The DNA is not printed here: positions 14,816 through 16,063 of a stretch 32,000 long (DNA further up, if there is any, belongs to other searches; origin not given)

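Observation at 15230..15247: Terminal thioesterase carries Cys instead of Ser as nucleophile (GYCMGG)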

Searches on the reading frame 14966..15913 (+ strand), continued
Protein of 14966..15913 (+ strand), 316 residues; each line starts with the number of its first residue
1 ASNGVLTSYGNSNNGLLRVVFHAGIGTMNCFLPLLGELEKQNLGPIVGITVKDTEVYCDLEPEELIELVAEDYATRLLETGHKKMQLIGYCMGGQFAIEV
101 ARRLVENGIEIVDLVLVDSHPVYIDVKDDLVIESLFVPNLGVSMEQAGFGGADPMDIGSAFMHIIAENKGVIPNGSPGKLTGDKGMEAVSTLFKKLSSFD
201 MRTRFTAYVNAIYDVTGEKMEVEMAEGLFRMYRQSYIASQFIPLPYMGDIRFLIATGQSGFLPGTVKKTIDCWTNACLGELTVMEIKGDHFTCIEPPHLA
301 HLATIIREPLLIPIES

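Call 60: find_encoding_contigs(protein=P0018, flank=10000, max_places=1)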
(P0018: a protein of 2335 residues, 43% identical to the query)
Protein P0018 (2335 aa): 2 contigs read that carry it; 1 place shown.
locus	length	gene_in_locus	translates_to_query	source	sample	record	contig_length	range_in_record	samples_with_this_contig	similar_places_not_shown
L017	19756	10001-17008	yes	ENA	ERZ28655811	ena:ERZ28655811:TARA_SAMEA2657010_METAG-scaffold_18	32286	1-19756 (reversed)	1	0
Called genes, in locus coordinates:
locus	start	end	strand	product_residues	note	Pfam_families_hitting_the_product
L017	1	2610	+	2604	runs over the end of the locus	PF00109:ketoacyl-synt, PF02801:Ketoacyl-synt_C, PF16197:KAsynt_C_assoc, PF00698:Acyl_transf_1, PF00668:Condensation, PF00501:AMP-binding, PF00550:PP-binding, PF18563:TubC_N, +3 more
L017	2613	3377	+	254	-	PF00975:Thioesterase, PF12697:Abhydrolase_6 (weak)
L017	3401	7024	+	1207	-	PF00501:AMP-binding, PF08242:Methyltransf_12 (weak), PF00550:PP-binding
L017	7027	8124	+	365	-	PF03435:Sacchrp_dh_NADP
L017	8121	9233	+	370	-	PF01408:GFO_IDH_MocA, PF21390:Irp3-like_C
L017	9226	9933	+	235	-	PF13468:Glyoxalase_3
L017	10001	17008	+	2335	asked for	PF00668:Condensation, PF18563:TubC_N, PF00501:AMP-binding, PF08241:Methyltransf_11, PF08242:Methyltransf_12, PF13649:Methyltransf_25, PF08241:Methyltransf_11, PF08242:Methyltransf_12, +9 more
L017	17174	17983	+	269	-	PF04072:LCM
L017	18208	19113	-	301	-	PF02230:Abhydrolase_2 (weak), PF12146:Hydrolase_4 (faint), PF00326:Peptidase_S9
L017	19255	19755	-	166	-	?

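Call 61: find_encoding_contigs(protein=P0017, flank=10000, max_places=1)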
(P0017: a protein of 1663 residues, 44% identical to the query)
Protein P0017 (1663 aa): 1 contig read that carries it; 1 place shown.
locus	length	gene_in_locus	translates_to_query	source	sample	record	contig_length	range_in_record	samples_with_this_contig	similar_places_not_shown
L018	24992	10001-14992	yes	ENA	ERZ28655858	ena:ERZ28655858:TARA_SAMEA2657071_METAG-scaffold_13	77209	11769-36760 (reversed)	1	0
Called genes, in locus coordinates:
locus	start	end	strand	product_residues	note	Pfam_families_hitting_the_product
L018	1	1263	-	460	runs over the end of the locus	PF01554:MatE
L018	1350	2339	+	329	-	PF01118:Semialdhyde_dh (faint), PF09290:AcetDehyd-dimer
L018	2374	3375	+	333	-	PF00682:HMGL-like, PF07836:DmpG_comm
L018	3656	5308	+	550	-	PF00070:Pyr_redox (faint), PF00890:FAD_binding_2 (faint), PF01266:DAO (faint), PF01494:FAD_binding_3, PF03486:HI0933_like (faint), PF07992:Pyr_redox_2 (faint), PF13450:NAD_binding_8 (weak), PF04820:Trp_halogenase, +1 more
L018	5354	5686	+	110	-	PF07883:Cupin_2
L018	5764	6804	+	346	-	PF00899:ThiF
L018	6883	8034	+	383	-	PF00266:Aminotran_5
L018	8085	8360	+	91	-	-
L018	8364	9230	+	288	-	-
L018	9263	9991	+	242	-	-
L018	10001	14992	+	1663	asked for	PF18563:TubC_N (weak), PF00668:Condensation, PF08242:Methyltransf_12 (faint), PF00501:AMP-binding, PF13193:AMP-binding_C (faint), PF00975:Thioesterase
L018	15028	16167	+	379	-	PF00425:Chorismate_bind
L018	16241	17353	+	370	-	PF01113:DapB_N, PF01118:Semialdhyde_dh (weak), PF03435:Sacchrp_dh_NADP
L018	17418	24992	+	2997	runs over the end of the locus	PF00668:Condensation, PF00501:AMP-binding, PF08242:Methyltransf_12, PF00550:PP-binding, PF00668:Condensation, PF00501:AMP-binding, PF08242:Methyltransf_12, PF13489:Methyltransf_23, +5 more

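Call 62: find_encoding_contigs(protein=P0021, flank=10000, max_places=1)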
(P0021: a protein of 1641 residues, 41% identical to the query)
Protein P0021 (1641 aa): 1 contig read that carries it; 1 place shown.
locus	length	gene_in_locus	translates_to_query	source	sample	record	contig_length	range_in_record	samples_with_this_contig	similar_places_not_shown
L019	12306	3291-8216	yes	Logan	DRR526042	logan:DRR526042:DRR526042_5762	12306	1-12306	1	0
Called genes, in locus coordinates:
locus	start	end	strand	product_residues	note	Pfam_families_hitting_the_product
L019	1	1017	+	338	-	?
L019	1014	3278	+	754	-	PF01408:GFO_IDH_MocA, PF08241:Methyltransf_11 (faint), PF21390:Irp3-like_C, PF08242:Methyltransf_12, PF13847:Methyltransf_31 (weak)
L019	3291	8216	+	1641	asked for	PF18563:TubC_N, PF00668:Condensation, PF00501:AMP-binding, PF13193:AMP-binding_C (faint), PF00550:PP-binding (weak), PF00975:Thioesterase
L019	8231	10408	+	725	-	PF00501:AMP-binding, PF23024:AMP-dom_DIP2-like, PF00550:PP-binding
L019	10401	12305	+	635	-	?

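Call 65: find_encoding_contigs(protein=P0008, flank=10000, max_places=2)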
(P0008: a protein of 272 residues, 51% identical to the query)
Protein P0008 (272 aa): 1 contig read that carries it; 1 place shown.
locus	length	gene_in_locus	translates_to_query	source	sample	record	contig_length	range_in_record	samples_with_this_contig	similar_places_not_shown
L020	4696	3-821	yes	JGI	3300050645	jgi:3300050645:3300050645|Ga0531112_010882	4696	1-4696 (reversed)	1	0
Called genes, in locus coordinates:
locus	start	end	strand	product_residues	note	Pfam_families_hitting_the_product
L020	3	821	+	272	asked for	PF00975:Thioesterase, PF12697:Abhydrolase_6 (faint)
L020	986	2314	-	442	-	PF01764:Lipase_3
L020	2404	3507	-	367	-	PF12838:Fer4_7 (weak), PF13237:Fer4_10 (faint), PF04432:FrhB_FdhB_C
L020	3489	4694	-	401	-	?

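Call 76: search_solved_structures(query=A1, max_evalue=10, show_alignments=0)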
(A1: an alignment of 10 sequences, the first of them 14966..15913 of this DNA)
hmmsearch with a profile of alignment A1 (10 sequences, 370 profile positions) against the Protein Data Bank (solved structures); distinct sequences matched with E-value up to 10: 43.
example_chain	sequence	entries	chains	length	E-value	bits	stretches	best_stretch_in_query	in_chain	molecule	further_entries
6ecb_A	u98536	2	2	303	9.8e-06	27.7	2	323-360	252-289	Vlm2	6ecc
6ecd_A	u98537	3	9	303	1.8e-05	26.8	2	323-360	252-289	Vlm2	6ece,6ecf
5v3z_A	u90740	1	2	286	2.3e-05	26.4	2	99-171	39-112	Polyketide synthase Pks13 (Termination polyketide synthase)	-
8tqv_A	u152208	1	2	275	2.6e-05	26.3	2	99-171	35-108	Polyketide synthase Pks13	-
3lcr_A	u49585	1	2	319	2.8e-05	26.2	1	137-174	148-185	Tautomycetin biosynthetic PKS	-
5v3w_A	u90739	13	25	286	2.9e-05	26.1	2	99-171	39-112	Polyketide synthase Pks13 (Termination polyketide synthase) | Polyketide synthase Pks13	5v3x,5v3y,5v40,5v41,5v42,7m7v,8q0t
7vjt_A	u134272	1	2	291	3.1e-05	26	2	99-171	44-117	Polyketide synthase Pks13 (Termination polyketide synthase)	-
9f7b_A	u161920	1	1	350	4.1e-05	25.6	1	122-177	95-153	3-hydroxyacyl-[acyl-carrier-protein] dehydratase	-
6ojc_A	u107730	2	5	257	4.3e-05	25.5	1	138-176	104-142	NocB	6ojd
7r0x_A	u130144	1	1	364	0.00011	24.2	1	116-172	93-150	Polyketide synthase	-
8cuy_A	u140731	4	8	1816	0.00034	22.6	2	106-173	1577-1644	Polyketide synthase PKS13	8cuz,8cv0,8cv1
7uk4_A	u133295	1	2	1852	0.00035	22.5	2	106-173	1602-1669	Polyketide synthase PKS13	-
3tej_A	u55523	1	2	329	0.0014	20.5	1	69-175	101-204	Enterobactin synthase component F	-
2roq_A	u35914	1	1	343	0.0015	20.5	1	69-175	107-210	Enterobactin synthetase component F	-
6vap_A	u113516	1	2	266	0.0022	19.9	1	116-175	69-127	Thioesterase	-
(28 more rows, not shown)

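Call 77: search_protein_families(library=pfam, proteins=[L003:4-3429:+, L003:3390-4526:+, L003:4634-5743:+, L003:5817-6530:+, L003:6527-10939:+], max_evalue=0.001)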
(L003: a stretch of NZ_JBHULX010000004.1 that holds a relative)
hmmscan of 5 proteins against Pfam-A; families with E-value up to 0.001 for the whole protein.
L003:4-3429:+ (1141 aa): 5 families
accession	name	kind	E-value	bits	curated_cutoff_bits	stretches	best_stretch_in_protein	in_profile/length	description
PF00501.34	AMP-binding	-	1.4e-73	248.4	29.9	1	201-544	10-384/384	AMP-binding enzyme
PF00550.31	PP-binding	-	8.8e-12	45.6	20.8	1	1059-1121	2-66/67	Phosphopantetheine attachment site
PF08242.18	Methyltransf_12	-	1.9e-08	35.4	30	1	820-915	3-97/98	Methyltransferase domain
PF13649.12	Methyltransf_25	-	6.1e-05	24.1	27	1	820-897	4-78/97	Methyltransferase domain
PF13847.12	Methyltransf_31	-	0.00012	22.2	27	1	824-925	14-116/145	Methyltransferase domain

L003:3390-4526:+ (378 aa): 1 family
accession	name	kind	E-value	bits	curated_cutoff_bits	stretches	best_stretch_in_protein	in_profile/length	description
PF03435.24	Sacchrp_dh_NADP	-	1.8e-08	35.2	25.1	1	15-117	2-104/129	Saccharopine dehydrogenase NADP binding domain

L003:4634-5743:+ (369 aa): 2 families
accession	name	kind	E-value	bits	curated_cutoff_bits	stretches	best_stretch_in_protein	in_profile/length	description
PF01408.29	GFO_IDH_MocA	-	1.8e-19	71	24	1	7-121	2-117/120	Oxidoreductase family, NAD-binding Rossmann fold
PF21390.2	Irp3-like_C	-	2.7e-16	60.3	27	1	146-244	1-99/100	Thiazolinyl imine reductase Irp3-like, C-terminal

L003:5817-6530:+ (237 aa): 1 family
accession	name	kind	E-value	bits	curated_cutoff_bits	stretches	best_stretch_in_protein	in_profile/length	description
PF13468.12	Glyoxalase_3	-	6.6e-14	52.8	25.1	1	6-187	3-165/176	Glyoxalase-like domain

L003:6527-10939:+ (1470 aa): 6 families
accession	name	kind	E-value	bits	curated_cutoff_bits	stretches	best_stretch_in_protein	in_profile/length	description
PF00501.34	AMP-binding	-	1.3e-79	268.3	29.9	1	554-903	3-384/384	AMP-binding enzyme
PF00668.25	Condensation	-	1.2e-36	126.9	30.6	1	126-513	37-436/456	Condensation domain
PF18563.6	TubC_N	-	3.3e-16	59.6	26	1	26-74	3-51/52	TubC N-terminal docking domain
PF13193.12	AMP-binding_C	-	1.3e-15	58.5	24.5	1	959-1033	1-76/76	AMP-binding enzyme C-terminal domain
PF00975.26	Thioesterase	-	8.1e-15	56.1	26.4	1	1177-1284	5-110/226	Thioesterase domain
PF00550.31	PP-binding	-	4.7e-06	27.2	20.8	1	1070-1110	7-47/67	Phosphopantetheine attachment site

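Call 78: find_related_loci(query=A1, collection=metagenome_contigs, flank=10000)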
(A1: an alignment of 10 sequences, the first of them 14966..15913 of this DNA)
Query A1 (316 aa) in metagenome_contigs; peptide patterns used: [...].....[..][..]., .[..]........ (x = any residue, [..] = any of these).
600 stretches matched a pattern (row limit reached: there are more); 49 encode a relative of the query (tblastn E <= 1e-3); 49 distinct loci.
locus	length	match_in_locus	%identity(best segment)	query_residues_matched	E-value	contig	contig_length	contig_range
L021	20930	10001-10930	56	2-310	7e-113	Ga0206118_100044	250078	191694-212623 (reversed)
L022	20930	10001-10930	53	1-310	3e-107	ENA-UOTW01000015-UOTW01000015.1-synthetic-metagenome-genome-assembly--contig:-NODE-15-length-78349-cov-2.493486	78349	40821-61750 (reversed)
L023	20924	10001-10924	53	4-310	2e-107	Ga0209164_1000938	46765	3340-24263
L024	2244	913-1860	52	1-311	9e-111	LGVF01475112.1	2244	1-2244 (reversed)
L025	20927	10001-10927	52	3-310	3e-103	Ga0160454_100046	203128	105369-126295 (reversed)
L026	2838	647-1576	52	2-310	3e-105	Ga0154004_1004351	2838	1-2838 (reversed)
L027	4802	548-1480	49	2-311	2e-100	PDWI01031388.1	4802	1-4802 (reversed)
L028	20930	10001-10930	48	2-310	6e-99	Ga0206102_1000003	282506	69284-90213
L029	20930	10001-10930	49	1-310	2e-102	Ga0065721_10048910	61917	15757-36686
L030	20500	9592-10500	48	2-310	5e-94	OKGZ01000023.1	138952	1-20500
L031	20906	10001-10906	46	1-303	8e-88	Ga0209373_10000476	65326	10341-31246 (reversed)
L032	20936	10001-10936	44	1-311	3e-87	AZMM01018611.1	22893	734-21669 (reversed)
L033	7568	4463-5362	41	3-299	2e-71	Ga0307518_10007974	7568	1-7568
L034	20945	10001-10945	38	1-308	2e-71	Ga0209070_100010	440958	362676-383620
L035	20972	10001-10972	38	1-313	4e-71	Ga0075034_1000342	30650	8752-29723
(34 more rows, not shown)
